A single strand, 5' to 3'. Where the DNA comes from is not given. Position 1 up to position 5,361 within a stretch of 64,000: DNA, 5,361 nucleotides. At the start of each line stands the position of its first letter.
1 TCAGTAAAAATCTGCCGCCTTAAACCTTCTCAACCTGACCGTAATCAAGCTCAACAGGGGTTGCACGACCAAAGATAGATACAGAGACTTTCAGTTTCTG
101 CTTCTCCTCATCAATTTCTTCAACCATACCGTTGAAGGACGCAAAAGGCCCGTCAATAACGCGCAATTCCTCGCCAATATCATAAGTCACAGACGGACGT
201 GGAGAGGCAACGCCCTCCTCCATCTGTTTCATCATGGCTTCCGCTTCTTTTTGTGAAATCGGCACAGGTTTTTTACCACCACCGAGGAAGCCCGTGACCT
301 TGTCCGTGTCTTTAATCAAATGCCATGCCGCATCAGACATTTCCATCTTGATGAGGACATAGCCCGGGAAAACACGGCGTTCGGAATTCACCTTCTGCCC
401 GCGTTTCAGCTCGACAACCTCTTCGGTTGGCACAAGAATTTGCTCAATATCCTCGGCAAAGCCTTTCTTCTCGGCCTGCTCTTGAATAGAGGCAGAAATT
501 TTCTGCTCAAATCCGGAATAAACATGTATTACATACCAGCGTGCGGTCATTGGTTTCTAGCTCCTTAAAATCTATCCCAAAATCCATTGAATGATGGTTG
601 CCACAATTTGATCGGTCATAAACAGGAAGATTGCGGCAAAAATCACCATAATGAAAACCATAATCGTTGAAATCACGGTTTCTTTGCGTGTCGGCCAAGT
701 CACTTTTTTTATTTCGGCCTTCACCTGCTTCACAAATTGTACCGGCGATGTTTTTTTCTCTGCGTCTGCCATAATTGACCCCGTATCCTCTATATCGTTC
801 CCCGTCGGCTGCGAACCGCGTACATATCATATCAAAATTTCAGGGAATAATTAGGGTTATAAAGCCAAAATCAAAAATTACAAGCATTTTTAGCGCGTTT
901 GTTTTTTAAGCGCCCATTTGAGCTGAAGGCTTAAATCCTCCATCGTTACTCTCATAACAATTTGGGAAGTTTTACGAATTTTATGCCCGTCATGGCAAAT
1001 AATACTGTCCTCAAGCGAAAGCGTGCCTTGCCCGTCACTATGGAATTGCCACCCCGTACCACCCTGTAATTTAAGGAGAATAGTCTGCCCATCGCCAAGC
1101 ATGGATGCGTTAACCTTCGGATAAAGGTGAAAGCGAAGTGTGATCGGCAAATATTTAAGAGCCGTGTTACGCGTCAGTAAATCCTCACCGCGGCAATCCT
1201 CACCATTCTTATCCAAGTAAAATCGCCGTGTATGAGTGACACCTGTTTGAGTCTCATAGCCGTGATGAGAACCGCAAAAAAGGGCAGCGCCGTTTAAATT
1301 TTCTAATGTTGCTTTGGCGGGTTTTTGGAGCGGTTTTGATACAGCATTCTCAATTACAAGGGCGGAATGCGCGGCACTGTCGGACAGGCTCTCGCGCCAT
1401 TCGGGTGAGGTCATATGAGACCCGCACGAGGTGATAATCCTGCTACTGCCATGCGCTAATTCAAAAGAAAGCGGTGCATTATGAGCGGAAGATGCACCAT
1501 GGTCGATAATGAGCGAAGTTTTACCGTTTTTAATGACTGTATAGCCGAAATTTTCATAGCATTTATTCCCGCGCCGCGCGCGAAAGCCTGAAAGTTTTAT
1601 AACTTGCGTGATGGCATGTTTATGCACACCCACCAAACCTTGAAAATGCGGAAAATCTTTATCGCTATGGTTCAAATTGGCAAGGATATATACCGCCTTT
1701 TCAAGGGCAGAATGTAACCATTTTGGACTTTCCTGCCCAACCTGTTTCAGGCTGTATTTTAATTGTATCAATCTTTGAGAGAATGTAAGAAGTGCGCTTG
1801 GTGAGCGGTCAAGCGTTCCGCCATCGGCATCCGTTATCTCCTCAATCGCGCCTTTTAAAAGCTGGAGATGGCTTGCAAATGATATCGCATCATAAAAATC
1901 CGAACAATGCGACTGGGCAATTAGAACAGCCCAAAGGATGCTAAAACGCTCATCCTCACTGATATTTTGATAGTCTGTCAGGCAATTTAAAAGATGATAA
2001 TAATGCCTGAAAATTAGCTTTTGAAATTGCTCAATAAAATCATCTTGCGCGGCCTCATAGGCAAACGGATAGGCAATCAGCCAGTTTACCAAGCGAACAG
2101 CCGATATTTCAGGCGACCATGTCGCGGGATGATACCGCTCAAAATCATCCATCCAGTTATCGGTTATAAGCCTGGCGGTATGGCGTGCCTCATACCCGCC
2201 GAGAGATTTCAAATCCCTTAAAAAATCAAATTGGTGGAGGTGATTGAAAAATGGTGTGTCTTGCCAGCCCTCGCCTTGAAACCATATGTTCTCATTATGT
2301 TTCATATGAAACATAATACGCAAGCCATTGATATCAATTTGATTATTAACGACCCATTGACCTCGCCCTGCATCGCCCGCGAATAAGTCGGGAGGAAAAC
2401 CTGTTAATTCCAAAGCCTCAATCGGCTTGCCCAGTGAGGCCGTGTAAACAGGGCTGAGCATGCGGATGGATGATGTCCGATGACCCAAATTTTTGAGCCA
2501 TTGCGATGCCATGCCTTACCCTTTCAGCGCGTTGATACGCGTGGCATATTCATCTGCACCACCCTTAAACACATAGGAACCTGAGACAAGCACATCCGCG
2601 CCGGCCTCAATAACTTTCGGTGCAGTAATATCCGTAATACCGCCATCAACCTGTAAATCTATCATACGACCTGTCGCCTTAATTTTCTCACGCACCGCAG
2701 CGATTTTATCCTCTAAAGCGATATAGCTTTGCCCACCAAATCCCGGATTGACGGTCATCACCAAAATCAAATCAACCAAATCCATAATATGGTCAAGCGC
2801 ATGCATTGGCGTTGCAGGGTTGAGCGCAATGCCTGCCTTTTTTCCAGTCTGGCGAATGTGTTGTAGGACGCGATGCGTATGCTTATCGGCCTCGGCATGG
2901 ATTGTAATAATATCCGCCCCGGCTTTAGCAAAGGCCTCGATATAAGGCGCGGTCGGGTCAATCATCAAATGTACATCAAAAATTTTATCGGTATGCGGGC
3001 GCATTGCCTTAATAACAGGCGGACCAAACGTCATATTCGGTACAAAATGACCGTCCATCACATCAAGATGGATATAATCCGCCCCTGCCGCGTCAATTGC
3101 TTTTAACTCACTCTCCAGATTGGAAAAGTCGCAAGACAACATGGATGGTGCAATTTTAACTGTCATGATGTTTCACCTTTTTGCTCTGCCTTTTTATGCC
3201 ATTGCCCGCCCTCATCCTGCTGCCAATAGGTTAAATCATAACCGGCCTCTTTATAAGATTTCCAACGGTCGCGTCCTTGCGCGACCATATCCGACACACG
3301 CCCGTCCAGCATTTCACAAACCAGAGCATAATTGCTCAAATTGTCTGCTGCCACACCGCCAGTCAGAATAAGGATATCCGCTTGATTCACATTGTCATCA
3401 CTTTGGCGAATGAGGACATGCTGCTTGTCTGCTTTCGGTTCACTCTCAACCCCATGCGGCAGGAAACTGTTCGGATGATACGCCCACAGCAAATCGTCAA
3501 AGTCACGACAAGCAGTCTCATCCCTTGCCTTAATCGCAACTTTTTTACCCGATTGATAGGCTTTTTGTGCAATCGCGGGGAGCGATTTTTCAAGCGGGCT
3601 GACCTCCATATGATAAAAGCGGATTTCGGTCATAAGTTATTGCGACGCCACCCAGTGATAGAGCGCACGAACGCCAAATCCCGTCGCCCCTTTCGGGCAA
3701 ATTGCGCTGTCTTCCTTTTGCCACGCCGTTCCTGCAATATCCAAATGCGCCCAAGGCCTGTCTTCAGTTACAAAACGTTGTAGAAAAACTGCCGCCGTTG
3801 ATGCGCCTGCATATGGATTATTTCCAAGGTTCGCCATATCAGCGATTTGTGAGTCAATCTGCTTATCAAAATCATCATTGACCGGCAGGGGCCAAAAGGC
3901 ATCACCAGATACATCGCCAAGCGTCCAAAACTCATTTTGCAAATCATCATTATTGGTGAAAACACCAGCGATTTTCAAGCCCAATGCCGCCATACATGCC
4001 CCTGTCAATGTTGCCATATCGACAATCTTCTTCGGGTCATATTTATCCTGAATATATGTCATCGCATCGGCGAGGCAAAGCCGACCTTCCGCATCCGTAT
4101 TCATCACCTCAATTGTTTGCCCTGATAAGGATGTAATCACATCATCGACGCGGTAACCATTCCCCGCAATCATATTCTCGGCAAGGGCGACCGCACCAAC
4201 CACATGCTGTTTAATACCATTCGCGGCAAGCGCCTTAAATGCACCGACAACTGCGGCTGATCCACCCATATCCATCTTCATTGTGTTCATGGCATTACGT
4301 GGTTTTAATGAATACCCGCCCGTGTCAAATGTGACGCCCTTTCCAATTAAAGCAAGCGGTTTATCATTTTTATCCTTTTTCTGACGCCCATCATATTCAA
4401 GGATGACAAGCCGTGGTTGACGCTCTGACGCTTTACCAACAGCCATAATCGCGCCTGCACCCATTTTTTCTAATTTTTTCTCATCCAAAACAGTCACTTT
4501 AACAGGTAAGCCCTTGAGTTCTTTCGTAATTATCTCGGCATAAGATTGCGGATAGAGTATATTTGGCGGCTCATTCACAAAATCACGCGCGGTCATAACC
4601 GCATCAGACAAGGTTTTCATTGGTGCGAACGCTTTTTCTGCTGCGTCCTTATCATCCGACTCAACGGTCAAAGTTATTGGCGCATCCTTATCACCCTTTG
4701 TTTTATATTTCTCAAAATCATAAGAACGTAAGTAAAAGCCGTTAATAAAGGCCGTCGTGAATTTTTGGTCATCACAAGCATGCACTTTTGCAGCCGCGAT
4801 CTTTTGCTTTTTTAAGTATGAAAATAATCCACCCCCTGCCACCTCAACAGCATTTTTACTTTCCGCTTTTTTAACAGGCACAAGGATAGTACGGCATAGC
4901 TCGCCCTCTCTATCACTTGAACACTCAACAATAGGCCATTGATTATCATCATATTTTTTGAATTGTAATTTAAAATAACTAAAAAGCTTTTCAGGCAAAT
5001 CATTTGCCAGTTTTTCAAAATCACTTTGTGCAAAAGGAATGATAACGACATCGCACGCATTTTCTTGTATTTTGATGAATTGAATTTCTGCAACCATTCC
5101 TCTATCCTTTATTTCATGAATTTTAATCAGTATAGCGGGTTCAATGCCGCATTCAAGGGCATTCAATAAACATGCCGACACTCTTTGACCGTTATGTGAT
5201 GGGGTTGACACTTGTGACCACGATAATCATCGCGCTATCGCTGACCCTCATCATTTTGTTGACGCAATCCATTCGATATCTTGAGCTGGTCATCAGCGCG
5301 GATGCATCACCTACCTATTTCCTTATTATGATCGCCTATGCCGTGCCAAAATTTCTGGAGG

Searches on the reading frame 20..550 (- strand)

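Call 92: search_protein_families(library=pfam, proteins=[window:20-550:-], max_evalue=0.0001)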
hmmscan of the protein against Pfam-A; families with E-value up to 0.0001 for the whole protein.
window:20-550:- (176 aa): 2 families
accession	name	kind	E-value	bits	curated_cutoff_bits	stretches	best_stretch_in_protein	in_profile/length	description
PF02357.24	NusG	-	1.1e-29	103.1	22.2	1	4-106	2-92/93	Transcription termination factor nusG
PF00467.35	KOW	-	6e-05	23.1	22.3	0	130-155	6-27/32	KOW motif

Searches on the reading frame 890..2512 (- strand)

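Call 92: search_protein_families(library=pfam, proteins=[window:890-2512:-], max_evalue=0.0001)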
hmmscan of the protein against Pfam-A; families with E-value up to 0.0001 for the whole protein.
window:890-2512:- (540 aa): 1 family
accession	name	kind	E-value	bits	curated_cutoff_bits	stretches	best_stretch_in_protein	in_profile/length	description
PF07940.18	Hepar_II_III_C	-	1e-40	140.2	24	1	318-533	8-236/237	Heparinase II/III-like, C-terminal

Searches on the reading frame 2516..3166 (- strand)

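Call 92: search_protein_families(library=pfam, proteins=[window:2516-3166:-], max_evalue=0.0001)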
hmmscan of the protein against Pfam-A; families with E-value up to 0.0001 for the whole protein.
window:2516-3166:- (216 aa): 1 family
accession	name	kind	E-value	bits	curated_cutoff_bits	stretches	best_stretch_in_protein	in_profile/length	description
PF00834.25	Ribul_P_3_epim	-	7.9e-77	257.6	21.1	1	4-200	1-198/198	Ribulose-phosphate 3 epimerase family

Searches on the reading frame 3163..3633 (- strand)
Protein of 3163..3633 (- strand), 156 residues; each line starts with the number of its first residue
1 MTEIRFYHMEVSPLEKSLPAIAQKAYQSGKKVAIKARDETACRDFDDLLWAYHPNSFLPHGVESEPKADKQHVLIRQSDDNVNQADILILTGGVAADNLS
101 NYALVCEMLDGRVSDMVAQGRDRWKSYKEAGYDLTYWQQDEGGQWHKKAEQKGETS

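Call 92: search_protein_families(library=pfam, proteins=[window:3163-3633:-], max_evalue=0.0001)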
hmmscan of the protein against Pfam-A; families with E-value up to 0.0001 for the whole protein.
window:3163-3633:- (156 aa): 1 family
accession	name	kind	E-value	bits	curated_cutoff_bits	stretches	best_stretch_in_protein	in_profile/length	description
PF04364.18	DNA_pol3_chi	-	8.8e-33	113.8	25.4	1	1-135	1-135/135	DNA polymerase III chi subunit, HolC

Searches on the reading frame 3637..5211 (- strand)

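Call 73: search_protein_families(library=pfam, proteins=[window:3637-5211:-], max_evalue=0.001)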
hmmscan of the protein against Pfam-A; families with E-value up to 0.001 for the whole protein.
window:3637-5211:- (524 aa): 2 families
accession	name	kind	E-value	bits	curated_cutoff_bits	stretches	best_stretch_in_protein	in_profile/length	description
PF00883.26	Peptidase_M17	-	9.5e-122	406.6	25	1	207-517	2-309/310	Cytosol aminopeptidase family, catalytic domain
PF02789.23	Peptidase_M17_N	-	0.00041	20.7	23.4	0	115-172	64-128/129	Cytosol aminopeptidase family, N-terminal domain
